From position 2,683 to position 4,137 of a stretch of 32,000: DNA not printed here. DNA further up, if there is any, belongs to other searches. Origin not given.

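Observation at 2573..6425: RiPP-like operon: RRE + HprK-like kinase + SipW-type peptidase + PF14907 nucleotidyltransferase + TPR, with no known core enzyme or precursor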

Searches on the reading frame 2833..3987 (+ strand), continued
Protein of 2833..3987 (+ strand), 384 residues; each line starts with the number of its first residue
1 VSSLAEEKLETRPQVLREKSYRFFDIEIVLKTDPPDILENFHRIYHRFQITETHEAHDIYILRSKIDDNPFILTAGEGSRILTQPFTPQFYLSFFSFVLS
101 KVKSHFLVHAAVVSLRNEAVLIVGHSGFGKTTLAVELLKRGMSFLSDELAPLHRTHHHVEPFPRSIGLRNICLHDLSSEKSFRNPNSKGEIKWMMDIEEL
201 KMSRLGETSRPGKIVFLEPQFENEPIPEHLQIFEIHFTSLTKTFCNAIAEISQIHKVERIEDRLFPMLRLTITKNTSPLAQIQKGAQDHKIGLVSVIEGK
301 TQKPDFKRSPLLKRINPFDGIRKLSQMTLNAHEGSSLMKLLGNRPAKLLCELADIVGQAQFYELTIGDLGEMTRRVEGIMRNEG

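Call 32: search_protein_families(library=pfam, proteins=[P0029, P0031, P0018, L003:7509-9602:-, L005:11125-13581:-, L009:6512-8797:-, L005:9400-9990:+, L011:3-2915:+], max_evalue=0.01)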
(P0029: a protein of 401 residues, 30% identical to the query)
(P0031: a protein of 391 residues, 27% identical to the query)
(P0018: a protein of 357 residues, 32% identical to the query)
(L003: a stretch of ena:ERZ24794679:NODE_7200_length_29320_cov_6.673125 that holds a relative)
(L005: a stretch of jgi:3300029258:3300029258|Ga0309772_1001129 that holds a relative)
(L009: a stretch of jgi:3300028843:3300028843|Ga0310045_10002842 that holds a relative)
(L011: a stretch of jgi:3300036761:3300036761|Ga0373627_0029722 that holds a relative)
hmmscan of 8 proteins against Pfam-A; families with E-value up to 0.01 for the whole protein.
P0029 (401 aa): 1 family
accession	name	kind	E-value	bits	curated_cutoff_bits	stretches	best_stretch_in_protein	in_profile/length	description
PF07475.17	Hpr_kinase_C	-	1.5e-05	25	33.3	1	125-173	8-56/171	HPr Serine kinase C-terminal domain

P0031 (391 aa): 1 family
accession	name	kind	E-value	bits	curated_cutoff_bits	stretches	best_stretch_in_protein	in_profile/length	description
PF07475.17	Hpr_kinase_C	-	0.0012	18.8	33.3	1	104-152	8-56/171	HPr Serine kinase C-terminal domain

P0018 (357 aa): 1 family
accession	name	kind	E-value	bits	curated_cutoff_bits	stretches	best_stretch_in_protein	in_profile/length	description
PF07475.17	Hpr_kinase_C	-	2.3e-06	27.7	33.3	1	97-151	4-58/171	HPr Serine kinase C-terminal domain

L003:7509-9602:- (697 aa): 1 family
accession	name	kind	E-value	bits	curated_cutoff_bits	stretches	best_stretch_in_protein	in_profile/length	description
PF13231.12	PMT_2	-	0.0062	17.2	26.1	1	98-224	11-139/160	Dolichyl-phosphate-mannose-protein mannosyltransferase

L005:11125-13581:- (818 aa): 1 family
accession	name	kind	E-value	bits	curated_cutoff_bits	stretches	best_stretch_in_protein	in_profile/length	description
PF13231.12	PMT_2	-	4.9e-06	27.3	26.1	1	192-324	10-145/160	Dolichyl-phosphate-mannose-protein mannosyltransferase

L009:6512-8797:- (761 aa): 1 family
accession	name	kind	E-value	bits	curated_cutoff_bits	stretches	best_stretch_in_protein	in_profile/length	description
PF13231.12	PMT_2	-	3.9e-05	24.4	26.1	1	152-290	9-154/160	Dolichyl-phosphate-mannose-protein mannosyltransferase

L005:9400-9990:+ (196 aa): 0 families

L011:3-2915:+ (970 aa): 3 families
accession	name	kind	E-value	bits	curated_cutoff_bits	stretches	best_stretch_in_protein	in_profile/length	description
PF00082.27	Peptidase_S8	-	1.9e-30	106.6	21.8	1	6-326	1-288/288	Subtilase family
PF20773.4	InhA-like_MAM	-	1.7e-08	34.7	26.9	1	757-873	66-163/191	Immune inhibitor A-like, MAM domain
PF04151.21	PPC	-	0.0013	20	25.9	1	359-448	2-70/70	Bacterial pre-peptidase C-terminal domain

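Call 33: find_encoding_contigs(protein=P0024, flank=10000, max_places=2)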
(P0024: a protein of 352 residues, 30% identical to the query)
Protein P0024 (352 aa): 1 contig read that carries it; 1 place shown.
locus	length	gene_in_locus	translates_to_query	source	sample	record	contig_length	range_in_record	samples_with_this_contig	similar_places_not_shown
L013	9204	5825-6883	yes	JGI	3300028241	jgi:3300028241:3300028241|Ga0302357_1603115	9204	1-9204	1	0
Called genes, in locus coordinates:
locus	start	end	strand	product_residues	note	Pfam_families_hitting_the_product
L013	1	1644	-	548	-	?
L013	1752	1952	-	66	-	-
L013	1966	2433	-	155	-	-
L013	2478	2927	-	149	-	-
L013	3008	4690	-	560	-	-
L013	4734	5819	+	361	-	PF04015:DUF362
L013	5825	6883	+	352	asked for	-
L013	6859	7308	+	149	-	PF00717:Peptidase_S24 (weak)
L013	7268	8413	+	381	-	PF14907:NTP_transf_5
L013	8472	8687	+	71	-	-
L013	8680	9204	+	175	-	?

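Call 34: find_encoding_contigs(protein=P0009, flank=10000, max_places=2)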
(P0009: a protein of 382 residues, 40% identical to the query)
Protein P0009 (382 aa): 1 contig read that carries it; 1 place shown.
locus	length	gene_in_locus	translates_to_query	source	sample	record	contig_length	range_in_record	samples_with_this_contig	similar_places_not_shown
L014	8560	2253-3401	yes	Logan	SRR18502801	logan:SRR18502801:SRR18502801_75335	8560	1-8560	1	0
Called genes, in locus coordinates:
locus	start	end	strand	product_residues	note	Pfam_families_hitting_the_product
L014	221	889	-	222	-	PF12773:DZR, PF13240:Zn_Ribbon_1 (faint)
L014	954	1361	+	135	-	-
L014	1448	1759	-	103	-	-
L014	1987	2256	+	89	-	PF05402:PqqD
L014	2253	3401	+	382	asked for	-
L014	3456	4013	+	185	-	-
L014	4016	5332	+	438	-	PF14907:NTP_transf_5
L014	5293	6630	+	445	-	-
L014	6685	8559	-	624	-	?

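Call 51: find_encoding_contigs(protein=P0001, flank=10000, max_places=2)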
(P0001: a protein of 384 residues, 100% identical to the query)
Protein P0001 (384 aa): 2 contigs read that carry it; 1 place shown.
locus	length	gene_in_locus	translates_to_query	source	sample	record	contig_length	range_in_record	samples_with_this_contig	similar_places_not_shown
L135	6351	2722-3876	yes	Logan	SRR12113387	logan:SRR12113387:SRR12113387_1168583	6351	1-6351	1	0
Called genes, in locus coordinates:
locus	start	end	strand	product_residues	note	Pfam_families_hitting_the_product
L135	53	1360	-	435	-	PF13435:Cytochrome_C554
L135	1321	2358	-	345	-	PF07610:DUF1573, PF22073:Cep192_D4 (faint), PF22544:HYDIN_VesB_CFA65-like_Ig, PF15780:ASH (faint), PF22067:Cep192_D3 (faint)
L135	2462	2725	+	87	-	PF05402:PqqD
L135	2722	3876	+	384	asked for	PF07475:Hpr_kinase_C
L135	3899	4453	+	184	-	-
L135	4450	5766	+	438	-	PF14907:NTP_transf_5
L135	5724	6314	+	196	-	PF00515:TPR_1 (weak), PF23914:TPR_CcmH_CycH, PF13432:TPR_16 (weak), PF14559:TPR_19, PF13432:TPR_16, PF14559:TPR_19 (weak), PF13432:TPR_16, PF14559:TPR_19, +24 more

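Call 56: search_protein_representatives(alignment_id=A1)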
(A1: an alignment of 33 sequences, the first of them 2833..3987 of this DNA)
Query: 33 sequences, 378 profile positions. Proteins with E-value up to 0.001 (for the whole library): 25198; up to 1e-10: 6625; up to 1e-30: 599. The best 150 are listed.
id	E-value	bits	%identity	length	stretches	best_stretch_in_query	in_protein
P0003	1.5e-149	514.3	-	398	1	2-377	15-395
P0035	3.3e-136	470.4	-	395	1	2-374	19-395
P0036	1.6e-132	458.2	-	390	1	2-377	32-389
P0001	2.7e-132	457.5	-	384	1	4-377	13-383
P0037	3.6e-116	404.4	-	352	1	9-375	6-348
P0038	7.5e-111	386.9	-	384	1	3-375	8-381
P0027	2.0e-107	375.6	-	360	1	6-374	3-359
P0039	2.9e-103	361.9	-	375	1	3-376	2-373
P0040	1.7e-102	359.4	-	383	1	3-375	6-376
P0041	9.9e-101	353.6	-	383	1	9-375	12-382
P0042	7.3e-100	350.7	-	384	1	3-375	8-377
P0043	3.8e-99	348.4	-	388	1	6-375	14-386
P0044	4.0e-98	345.0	-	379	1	1-375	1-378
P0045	2.3e-97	342.5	-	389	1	4-376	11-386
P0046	2.4e-96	339.1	-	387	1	9-375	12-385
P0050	4.4e-95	335.0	-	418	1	6-373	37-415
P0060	1.0e-91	324.0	-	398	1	8-374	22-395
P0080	2.3e-84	299.7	-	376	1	8-374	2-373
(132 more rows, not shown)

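Call 57: list_cluster_members(proteins=[P0035, P0036, P0037, P0038, P0039, P0040, P0044, P0050, P0060, P0080])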
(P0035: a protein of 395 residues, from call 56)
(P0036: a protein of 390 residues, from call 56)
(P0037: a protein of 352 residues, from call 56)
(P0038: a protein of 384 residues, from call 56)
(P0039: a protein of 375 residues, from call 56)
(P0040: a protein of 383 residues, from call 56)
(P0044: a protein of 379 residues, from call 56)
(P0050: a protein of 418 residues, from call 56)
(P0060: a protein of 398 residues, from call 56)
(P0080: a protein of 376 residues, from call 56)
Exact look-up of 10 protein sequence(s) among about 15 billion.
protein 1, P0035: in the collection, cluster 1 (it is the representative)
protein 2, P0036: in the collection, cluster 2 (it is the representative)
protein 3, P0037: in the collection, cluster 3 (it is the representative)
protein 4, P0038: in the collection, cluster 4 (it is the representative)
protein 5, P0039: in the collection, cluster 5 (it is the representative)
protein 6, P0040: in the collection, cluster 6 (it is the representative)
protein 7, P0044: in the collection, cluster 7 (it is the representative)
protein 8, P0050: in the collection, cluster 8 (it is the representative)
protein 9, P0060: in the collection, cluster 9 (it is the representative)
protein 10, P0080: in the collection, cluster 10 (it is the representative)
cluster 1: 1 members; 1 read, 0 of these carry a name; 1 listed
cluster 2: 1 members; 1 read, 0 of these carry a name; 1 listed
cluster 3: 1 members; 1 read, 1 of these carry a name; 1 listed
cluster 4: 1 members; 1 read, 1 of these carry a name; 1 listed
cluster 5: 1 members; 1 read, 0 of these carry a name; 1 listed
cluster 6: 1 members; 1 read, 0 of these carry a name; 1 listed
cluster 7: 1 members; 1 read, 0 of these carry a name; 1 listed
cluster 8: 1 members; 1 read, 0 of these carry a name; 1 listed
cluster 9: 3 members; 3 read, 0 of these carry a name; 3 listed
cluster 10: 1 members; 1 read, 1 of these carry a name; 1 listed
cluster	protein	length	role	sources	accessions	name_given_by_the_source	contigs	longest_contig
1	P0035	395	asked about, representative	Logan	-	-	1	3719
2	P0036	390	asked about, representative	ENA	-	-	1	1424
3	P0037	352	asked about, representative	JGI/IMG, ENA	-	hypothetical protein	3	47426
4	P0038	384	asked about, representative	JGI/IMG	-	hypothetical protein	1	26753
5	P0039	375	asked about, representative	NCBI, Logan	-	-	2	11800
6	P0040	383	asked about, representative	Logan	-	-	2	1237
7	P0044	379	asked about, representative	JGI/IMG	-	-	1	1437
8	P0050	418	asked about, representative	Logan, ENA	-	-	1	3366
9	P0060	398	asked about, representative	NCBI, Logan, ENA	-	-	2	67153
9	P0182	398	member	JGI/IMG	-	-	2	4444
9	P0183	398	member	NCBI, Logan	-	-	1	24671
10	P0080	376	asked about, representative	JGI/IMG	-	hypothetical protein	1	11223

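Call 58: predict_structure(alignment_id=A1)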
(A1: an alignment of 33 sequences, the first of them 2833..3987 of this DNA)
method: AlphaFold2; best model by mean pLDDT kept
length: 384 residues; sequences in the alignment: 33
mean_pLDDT: 90.5   pTM: 0.89
mean pLDDT of the five models: 90.5, 89.7, 89.3, 89.3, 89.2
residues with pLDDT >= 90: 276; 70-90: 79; 50-70: 21; < 50: 8
segments of 3 or more residues with pLDDT < 50: 1-8
pLDDT, mean of each block of 10 residues (from residue 1): 46 78 96 91 95 92 79 87 74 87 97 97 94 96 96 98 92 80 68 87 93 98 94 94 97 97 93 94 94 92 95 98 94 91 96 97 98 98 78
secondary structure, 60 per line:
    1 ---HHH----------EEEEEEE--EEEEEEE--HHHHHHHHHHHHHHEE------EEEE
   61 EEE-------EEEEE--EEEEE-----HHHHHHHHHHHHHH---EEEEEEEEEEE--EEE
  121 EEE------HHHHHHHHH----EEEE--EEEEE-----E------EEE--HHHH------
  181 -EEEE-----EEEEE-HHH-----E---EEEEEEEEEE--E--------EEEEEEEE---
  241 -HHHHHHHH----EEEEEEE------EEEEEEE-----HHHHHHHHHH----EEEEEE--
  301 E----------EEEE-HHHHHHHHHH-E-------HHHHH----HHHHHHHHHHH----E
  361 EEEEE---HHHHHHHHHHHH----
elements in order: E17-23 E26-32 H35-48 E57-63 E71-75 E78-82 H88-101 E105-115 E118-123 H130-138 E143-146 E149-153 E166-168 H171-174 E182-185 E191-195 E209-218 E230-237 H242-249 E254-260 E267-273 H279-288 E293-298 E312-315 H317-326 H336-340 H345-355 E360-365 H369-380

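Call 61: fold_search(model_id=the predicted structure, library=pdb)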
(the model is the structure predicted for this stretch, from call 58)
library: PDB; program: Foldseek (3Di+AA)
matches with E <= 10: 1354; with E <= 0.001: 44
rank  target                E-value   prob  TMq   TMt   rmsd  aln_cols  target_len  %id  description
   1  2pc9_C                8.6e-06  1.00  0.47  0.36  10.0       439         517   12  Crystal Structure Of ATP-Dependent Phosphoenolpyruvate Carboxykinase From Thermus thermophilus HB8 (released 2007-10-02)
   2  6asm                  1.1e-05  1.00  0.44  0.34  10.5       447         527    9  E. coli phosphoenolpyruvate carboxykinase G209S K212C mutant bound to thiosulfate (released 2018-08-29)
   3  6crt                  1.7e-05  1.00  0.43  0.33  12.8       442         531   10  Arg65Gln Mutagenic E.coli PCK (released 2018-04-04)
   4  1ayl                  1.9e-05  1.00  0.45  0.34  10.8       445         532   10  PHOSPHOENOLPYRUVATE CARBOXYKINASE (released 1997-01-11)
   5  9a4u_A                1.9e-05  1.00  0.36  0.27  11.8       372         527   12  Integrative model of PCKA-QOX2 by crosslinking MS and deep learning (released 2024-09-18)
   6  6com                  2.2e-05  1.00  0.44  0.34  10.6       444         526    9  2.3A crystal structure of E. coli phosphoenolpyruvate carboxykinase mutant Asp269Asn (released 2018-04-04)
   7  2py7                  2.2e-05  1.00  0.43  0.32  12.8       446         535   10  Crystal structure of E. coli phosphoenolpyruvate carboxykinase mutant Lys213Ser complexed with ATP-Mg2+-Mn2+ (released 2008-04-22)
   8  6at2                  2.3e-05  1.00  0.45  0.33  11.0       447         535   10  E. coli phosphoenolpyruvate carboxykinase G209N mutant bound to thiosulfate (released 2018-08-29)
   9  1j3b_B                2.4e-05  1.00  0.46  0.35   8.0       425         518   12  Crystal structure of ATP-dependent phosphoenolpyruvate carboxykinase from Thermus thermophilus HB8 (released 2003-02-11)
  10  6v2m                  2.4e-05  1.00  0.42  0.32  13.0       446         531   10  Structure of Escherichia coli Asp269Asn mutant phosphoenolpyruvate carboxykinase (released 2019-12-11)
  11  6at3_A                2.6e-05  1.00  0.46  0.34  10.1       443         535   10  E. coli phosphoenolpyruvate carboxykinase Y207F mutant bound to thiosulfate and oxaloacetate (released 2018-08-29)
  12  1aq2                  2.6e-05  1.00  0.46  0.34  10.7       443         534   10  PHOSPHOENOLPYRUVATE CARBOXYKINASE (released 1998-10-14)
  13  1k3c                  2.9e-05  1.00  0.45  0.34  11.3       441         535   10  Phosphoenolpyruvate carboxykinase in complex with ADP, AlF3 and Pyruvate (released 2001-12-19)
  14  1oen                  3.2e-05  1.00  0.47  0.36   7.4       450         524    9  PHOSPHOENOLPYRUVATE CARBOXYKINASE (released 1996-11-08)
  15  1xkv_B                4.3e-05  1.00  0.45  0.35   8.0       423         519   12  Crystal Structure Of ATP-Dependent Phosphoenolpyruvate Carboxykinase From Thermus thermophilus HB8 (released 2005-10-11)
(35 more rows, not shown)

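Call 76: search_protein_families(library=padloc, proteins=[window:2833-3987:+], max_evalue=0.01)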
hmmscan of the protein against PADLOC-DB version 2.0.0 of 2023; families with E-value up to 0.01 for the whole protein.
window:2833-3987:+ (384 aa): 1 family
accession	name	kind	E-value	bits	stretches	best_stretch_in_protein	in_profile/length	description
PDLC04140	mad8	-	0.00059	17.4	1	116-227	26-86/314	mads_8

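Call 78: find_encoding_contigs(protein=P0060, flank=10000, max_places=2)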
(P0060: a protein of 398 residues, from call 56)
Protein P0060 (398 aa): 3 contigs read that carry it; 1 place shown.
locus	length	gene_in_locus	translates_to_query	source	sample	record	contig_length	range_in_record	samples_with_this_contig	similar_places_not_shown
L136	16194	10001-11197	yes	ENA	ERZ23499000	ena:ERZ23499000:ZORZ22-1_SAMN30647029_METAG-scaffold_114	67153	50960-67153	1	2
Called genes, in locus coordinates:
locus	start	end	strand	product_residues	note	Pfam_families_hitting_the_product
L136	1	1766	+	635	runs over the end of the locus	PF07963:N_methyl (weak)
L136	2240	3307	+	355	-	PF01087:GalP_UDP_transf, PF02744:GalP_UDP_tr_C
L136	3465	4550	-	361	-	PF04015:DUF362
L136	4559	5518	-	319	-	-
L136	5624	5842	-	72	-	-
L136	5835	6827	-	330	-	PF13641:Glyco_tranf_2_3, PF00535:Glycos_transf_2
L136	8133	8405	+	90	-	PF05402:PqqD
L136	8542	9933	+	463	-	PF05402:PqqD, PF04055:Radical_SAM, PF13186:SPASM (weak)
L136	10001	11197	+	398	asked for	PF07475:Hpr_kinase_C (weak)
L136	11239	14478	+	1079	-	PF08126:Propeptide_C25, PF01364:Peptidase_C25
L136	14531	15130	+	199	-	PF00717:Peptidase_S24 (weak)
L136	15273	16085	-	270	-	PF01503:PRA-PH (faint), PF03819:MazG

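Call 79: find_encoding_contigs(protein=P0037, flank=10000, max_places=1)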
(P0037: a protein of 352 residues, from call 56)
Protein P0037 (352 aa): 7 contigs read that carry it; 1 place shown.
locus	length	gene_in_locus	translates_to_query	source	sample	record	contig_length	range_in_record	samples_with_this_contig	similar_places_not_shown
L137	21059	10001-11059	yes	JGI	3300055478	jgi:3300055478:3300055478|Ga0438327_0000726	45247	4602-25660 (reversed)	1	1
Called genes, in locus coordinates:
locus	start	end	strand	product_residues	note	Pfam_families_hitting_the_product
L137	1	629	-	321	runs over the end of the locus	PF01380:SIS, PF00571:CBS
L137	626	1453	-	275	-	PF00793:DAHP_synth_1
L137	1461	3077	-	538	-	PF06418:CTP_synth_N, PF00117:GATase, PF07722:Peptidase_C26 (weak)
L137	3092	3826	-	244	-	PF02348:CTP_transf_3, PF12804:NTP_transf_3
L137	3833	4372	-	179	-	PF08645:PNK3P (weak), PF00702:Hydrolase (weak), PF13419:HAD_2, PF13242:Hydrolase_like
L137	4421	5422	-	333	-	PF00294:PfkB, PF01256:Carb_kinase (faint), PF08543:Phos_pyr_kin (weak)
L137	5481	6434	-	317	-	-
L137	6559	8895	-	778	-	PF13231:PMT_2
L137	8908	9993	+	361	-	PF04015:DUF362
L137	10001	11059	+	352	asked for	-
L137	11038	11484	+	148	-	PF00717:Peptidase_S24 (weak)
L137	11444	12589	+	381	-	PF14907:NTP_transf_5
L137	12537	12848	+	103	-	-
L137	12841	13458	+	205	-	-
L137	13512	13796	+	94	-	PF05402:PqqD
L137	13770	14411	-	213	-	PF04127:DFP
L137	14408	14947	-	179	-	PF02441:Flavoprotein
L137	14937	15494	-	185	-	PF00625:Guanylate_kin, PF13521:AAA_28 (faint)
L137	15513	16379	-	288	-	PF03755:YicC-like_N, PF08340:YicC-like_C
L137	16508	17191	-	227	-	PF00215:OMPdecase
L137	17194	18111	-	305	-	PF01180:DHO_dh, PF01207:Dus (faint), PF03060:NMO (faint)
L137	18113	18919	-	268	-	PF00175:NAD_binding_1 (faint), PF10418:DHODB_Fe-S_bind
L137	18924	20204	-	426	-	PF01979:Amidohydro_1, PF07969:Amidohydro_3 (weak), PF12890:DHOase, PF07969:Amidohydro_3 (weak)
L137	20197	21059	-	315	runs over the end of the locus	PF02729:OTCace_N, PF00185:OTCace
